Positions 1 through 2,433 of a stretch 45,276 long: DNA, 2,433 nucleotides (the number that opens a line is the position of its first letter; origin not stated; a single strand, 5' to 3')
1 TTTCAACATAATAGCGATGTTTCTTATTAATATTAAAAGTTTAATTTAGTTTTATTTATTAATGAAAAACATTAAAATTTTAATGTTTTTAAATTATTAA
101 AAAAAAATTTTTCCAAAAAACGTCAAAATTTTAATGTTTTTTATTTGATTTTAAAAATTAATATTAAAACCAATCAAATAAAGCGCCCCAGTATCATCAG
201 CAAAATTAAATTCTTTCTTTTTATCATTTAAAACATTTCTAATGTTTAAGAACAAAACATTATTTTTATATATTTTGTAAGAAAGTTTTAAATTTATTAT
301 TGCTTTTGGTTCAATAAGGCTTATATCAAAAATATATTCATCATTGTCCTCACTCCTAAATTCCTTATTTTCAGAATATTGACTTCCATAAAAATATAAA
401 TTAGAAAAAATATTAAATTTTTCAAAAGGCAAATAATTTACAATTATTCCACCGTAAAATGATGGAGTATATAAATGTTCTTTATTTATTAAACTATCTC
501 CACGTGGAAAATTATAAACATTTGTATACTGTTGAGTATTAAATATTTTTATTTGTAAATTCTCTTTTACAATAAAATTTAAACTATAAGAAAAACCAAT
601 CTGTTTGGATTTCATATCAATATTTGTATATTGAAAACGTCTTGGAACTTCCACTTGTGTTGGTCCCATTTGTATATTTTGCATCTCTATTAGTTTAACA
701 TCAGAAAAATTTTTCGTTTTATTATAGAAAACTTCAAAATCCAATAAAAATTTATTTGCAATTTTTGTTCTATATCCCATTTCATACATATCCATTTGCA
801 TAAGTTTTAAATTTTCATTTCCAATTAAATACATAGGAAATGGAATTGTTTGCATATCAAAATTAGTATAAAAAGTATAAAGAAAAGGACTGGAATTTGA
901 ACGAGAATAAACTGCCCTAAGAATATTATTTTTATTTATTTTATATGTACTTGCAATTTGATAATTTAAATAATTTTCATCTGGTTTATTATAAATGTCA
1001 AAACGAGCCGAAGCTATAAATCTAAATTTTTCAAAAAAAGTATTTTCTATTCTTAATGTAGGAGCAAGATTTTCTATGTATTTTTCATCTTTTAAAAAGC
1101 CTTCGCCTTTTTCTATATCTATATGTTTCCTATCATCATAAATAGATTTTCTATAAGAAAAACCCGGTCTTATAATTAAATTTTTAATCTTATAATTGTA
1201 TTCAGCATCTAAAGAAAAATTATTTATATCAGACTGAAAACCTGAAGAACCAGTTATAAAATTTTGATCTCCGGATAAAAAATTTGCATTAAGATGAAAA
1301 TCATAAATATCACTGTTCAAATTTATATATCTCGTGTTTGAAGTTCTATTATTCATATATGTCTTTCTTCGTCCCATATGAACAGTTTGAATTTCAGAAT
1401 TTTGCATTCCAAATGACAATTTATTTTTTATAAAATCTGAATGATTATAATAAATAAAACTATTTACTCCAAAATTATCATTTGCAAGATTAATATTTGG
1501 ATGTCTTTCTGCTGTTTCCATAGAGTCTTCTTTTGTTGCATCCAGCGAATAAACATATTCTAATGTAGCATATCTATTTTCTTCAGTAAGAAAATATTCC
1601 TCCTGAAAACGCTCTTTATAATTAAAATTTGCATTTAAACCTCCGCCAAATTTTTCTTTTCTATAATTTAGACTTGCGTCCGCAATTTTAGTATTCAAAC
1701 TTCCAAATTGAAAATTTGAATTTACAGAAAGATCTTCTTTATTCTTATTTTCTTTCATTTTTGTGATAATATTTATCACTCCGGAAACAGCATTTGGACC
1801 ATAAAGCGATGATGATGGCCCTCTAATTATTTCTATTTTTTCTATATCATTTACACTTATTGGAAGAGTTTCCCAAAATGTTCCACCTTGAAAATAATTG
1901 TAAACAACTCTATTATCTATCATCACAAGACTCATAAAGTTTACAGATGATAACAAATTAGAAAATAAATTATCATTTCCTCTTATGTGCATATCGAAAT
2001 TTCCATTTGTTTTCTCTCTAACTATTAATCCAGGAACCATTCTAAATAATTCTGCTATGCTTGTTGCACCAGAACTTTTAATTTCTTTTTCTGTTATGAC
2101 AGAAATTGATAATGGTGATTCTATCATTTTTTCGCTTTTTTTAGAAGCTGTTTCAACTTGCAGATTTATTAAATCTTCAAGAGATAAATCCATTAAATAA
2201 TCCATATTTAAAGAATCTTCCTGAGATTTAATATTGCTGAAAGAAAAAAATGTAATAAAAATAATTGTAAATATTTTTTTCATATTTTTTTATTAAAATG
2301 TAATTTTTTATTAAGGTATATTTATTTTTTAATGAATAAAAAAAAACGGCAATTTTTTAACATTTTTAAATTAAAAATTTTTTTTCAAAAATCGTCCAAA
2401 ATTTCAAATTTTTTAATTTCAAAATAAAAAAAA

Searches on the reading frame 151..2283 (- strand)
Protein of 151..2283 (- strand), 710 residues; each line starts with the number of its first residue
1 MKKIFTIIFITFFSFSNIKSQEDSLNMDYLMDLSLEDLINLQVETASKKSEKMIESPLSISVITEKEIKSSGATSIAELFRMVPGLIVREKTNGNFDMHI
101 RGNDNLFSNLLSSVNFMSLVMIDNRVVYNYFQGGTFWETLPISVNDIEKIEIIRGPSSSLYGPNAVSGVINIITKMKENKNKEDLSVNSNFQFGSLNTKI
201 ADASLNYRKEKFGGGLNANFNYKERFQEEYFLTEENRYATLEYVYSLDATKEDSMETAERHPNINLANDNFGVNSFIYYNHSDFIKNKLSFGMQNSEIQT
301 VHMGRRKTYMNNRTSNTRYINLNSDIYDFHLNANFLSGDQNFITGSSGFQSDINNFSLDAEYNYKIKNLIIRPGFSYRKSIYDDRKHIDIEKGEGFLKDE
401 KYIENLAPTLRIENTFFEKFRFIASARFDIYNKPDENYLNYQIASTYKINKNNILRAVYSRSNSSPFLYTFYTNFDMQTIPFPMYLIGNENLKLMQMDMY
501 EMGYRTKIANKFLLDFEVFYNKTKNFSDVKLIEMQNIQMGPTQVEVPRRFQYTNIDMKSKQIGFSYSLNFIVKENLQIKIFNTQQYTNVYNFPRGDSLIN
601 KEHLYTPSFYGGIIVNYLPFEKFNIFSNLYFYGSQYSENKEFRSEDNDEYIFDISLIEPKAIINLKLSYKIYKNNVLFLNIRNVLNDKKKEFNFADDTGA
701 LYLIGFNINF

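Call 64: search_protein_families(library=pfam, proteins=[window:151-2283:-], max_evalue=0.0001)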
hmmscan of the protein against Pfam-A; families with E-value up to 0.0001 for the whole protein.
window:151-2283:- (710 aa): 1 family
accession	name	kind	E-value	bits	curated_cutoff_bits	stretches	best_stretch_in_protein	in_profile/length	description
PF07715.20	Plug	-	2.7e-20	73.3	23.9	1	54-169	3-107/107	TonB-dependent Receptor Plug Domain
